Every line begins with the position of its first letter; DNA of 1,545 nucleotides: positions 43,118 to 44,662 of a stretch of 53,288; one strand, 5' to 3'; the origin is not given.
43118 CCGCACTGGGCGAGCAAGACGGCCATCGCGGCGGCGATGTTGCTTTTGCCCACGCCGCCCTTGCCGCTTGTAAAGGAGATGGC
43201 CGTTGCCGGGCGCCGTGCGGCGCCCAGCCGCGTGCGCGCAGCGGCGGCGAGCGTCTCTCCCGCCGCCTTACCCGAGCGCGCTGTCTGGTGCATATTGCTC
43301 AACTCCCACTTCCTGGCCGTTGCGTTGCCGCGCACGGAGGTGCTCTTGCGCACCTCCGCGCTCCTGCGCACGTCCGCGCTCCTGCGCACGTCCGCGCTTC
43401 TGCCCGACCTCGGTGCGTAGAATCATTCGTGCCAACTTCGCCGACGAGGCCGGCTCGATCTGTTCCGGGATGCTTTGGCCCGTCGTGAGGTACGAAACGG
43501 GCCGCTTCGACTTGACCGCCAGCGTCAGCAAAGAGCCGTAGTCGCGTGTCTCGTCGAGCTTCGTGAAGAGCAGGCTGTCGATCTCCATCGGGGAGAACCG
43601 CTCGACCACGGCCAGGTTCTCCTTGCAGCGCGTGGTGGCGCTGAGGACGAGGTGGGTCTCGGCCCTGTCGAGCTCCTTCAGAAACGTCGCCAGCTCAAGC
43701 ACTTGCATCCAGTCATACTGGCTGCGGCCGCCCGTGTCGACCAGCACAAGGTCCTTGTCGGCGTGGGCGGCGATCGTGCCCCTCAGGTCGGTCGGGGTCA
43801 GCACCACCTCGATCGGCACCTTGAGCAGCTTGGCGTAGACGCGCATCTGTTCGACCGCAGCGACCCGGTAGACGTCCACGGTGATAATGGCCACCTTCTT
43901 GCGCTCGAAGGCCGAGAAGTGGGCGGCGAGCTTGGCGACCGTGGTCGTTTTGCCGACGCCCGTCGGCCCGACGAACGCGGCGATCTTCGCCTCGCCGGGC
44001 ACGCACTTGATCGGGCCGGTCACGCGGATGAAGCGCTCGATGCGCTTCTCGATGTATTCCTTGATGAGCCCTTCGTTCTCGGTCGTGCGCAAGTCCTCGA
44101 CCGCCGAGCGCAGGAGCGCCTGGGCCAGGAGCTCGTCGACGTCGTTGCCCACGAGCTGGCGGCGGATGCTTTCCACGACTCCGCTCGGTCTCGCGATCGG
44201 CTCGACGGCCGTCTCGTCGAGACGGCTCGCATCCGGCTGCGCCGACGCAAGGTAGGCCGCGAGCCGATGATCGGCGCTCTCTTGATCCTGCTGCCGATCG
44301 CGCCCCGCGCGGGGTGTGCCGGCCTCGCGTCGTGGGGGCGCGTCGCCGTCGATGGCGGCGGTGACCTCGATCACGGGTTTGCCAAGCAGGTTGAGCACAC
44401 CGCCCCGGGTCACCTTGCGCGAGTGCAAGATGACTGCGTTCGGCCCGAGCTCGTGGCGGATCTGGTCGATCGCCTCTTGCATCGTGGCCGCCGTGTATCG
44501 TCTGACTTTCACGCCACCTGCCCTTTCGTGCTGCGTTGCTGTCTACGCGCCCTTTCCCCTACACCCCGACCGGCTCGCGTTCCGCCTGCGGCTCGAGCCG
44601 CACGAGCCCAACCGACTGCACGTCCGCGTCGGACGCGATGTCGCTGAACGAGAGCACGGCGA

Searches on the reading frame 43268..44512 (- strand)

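Call 10: search_protein_families(library=pfam, proteins=[window:43268-44512:-], max_evalue=0.001)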
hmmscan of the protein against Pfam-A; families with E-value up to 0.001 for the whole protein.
window:43268-44512:- (414 aa): 5 families
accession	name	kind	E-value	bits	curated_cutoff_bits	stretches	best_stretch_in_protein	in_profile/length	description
PF00448.28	SRP54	-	1.7e-39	135.9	22.7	1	177-365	3-195/196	SRP54-type protein, GTPase domain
PF13521.12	AAA_28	-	0.00022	21.9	27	1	179-290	3-114/164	AAA domain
PF01656.29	CbiA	-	0.00043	20.7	25.4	1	182-215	6-38/125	CobQ/CobB/MinD/ParA nucleotide binding domain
PF03029.23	ATP_bind_1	-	0.0007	19.9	27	0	180-298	1-137/240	Conserved hypothetical ATP binding protein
PF04851.21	ResIII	-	0.00087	19.7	22.5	0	173-212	21-60/164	Type III restriction enzyme, res subunit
